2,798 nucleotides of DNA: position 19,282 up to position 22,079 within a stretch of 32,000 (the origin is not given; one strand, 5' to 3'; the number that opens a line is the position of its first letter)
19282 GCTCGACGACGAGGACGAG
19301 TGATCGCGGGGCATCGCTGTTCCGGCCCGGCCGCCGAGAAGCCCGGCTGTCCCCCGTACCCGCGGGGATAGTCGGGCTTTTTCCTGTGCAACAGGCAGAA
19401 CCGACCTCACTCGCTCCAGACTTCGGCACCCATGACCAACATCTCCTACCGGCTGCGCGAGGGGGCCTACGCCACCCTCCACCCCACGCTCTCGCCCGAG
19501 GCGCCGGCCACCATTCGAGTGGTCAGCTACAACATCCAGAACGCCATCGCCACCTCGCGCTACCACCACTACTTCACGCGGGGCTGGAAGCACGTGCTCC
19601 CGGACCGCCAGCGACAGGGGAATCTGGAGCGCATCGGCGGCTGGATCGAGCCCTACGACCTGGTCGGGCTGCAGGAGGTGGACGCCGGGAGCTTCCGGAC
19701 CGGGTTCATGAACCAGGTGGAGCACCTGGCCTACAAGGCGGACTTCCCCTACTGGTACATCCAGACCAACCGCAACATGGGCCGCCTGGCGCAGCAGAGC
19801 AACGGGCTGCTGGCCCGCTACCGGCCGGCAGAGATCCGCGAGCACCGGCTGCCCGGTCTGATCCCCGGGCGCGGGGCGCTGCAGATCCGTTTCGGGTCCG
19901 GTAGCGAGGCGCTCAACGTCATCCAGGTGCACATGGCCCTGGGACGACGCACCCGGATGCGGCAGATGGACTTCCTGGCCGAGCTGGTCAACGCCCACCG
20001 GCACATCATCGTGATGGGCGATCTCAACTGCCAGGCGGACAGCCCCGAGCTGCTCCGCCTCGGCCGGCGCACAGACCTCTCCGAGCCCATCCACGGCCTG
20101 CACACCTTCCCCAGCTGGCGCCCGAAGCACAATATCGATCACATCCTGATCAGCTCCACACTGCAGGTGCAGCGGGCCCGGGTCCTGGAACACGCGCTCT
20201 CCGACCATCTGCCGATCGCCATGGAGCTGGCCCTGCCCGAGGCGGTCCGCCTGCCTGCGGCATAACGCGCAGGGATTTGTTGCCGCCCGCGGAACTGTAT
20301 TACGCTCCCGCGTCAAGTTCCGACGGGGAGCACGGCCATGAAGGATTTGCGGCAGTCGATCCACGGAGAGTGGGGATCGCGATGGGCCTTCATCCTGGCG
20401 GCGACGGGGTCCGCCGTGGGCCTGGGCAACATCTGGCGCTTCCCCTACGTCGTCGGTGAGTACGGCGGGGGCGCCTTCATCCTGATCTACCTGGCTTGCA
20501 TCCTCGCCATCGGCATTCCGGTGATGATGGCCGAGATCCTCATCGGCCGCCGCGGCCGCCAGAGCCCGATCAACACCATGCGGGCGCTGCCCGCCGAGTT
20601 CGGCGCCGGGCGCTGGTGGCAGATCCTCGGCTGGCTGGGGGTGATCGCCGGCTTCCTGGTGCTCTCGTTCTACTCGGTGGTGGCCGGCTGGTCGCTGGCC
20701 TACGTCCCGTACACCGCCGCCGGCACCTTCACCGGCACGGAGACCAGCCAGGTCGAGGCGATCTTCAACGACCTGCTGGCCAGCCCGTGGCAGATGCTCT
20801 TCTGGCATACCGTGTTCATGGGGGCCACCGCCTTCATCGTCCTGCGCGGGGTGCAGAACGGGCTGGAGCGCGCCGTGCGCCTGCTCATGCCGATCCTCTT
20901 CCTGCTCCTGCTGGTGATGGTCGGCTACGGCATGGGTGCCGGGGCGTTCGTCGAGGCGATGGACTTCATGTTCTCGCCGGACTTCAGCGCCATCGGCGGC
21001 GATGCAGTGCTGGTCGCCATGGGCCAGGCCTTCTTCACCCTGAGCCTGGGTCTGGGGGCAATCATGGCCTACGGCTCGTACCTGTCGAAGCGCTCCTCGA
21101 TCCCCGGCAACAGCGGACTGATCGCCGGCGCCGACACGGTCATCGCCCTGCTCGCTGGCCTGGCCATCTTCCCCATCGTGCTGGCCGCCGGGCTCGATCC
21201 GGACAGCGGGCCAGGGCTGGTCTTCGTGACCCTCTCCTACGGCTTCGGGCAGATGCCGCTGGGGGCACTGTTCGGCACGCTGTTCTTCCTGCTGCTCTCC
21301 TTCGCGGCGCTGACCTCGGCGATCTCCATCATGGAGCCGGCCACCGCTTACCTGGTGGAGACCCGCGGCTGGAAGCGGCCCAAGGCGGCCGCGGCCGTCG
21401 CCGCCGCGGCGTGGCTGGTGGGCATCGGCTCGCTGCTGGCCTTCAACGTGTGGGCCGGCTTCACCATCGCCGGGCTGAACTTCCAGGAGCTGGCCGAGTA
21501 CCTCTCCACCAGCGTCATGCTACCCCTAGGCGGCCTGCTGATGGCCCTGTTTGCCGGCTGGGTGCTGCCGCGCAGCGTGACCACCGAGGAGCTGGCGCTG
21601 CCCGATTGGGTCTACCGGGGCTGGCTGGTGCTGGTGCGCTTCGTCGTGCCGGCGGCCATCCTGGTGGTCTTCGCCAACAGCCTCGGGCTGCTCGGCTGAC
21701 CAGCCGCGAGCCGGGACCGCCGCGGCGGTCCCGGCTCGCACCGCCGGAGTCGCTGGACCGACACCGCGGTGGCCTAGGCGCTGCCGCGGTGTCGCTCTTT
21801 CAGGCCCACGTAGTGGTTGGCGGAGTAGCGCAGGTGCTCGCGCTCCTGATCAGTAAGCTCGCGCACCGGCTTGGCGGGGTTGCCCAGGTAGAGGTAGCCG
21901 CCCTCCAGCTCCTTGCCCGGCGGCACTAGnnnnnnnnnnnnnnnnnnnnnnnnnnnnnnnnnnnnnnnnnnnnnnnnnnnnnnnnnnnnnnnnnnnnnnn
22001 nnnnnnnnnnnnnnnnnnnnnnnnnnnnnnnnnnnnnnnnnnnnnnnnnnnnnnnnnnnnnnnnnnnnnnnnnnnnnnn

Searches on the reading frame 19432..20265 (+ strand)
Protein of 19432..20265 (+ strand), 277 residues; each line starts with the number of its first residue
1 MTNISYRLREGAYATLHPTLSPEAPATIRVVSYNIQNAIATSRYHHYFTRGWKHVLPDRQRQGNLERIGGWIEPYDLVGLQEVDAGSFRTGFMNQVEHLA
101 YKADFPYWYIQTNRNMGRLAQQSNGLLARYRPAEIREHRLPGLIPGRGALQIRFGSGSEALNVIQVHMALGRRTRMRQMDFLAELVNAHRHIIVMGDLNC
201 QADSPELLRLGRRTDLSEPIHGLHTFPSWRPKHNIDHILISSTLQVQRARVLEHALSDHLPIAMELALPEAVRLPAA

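Call 60: search_protein_families(library=pfam, proteins=[window:19432-20265:+], max_evalue=0.01)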
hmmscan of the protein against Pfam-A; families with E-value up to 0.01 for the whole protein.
window:19432-20265:+ (277 aa): 3 families
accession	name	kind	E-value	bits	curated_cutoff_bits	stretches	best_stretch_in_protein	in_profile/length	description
PF03372.29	Exo_endo_phos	-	5.9e-17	62.6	24.5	1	32-259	2-225/225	Endonuclease/Exonuclease/phosphatase family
PF14529.12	Exo_endo_phos_2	-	0.00046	20.5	27.4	1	182-263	21-117/117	Endonuclease-reverse transcriptase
PF22669.2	Exo_endo_phos2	-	0.0034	17.4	27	0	143-204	111-183/288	Endonuclease/Exonuclease/phosphatase family 2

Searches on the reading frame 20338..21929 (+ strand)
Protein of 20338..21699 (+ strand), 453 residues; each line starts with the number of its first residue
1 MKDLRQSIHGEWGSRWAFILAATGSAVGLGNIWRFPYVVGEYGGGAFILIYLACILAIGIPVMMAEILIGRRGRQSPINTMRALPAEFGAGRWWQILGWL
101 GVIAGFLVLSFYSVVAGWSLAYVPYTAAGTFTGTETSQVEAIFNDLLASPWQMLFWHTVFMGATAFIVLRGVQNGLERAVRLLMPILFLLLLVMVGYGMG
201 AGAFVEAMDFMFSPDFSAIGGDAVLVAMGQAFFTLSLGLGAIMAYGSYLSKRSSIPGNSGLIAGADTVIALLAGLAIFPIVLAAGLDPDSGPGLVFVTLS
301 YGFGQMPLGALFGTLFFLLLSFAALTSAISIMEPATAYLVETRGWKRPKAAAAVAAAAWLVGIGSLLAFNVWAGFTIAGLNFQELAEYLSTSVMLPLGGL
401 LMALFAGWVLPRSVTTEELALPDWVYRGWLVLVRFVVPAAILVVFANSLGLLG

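Call 4: search_protein_families(library=pfam, proteins=[window:20338-21699:+, window:20496-21929:+], max_evalue=0.01)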
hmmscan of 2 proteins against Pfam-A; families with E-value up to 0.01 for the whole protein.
window:20338-21699:+ (453 aa): 1 family
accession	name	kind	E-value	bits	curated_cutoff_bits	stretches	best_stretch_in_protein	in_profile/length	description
PF00209.24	SNF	-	1.3e-42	146.7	27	2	10-123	2-109/524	Sodium:neurotransmitter symporter family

window:20496-21929:+ (477 aa): 0 families
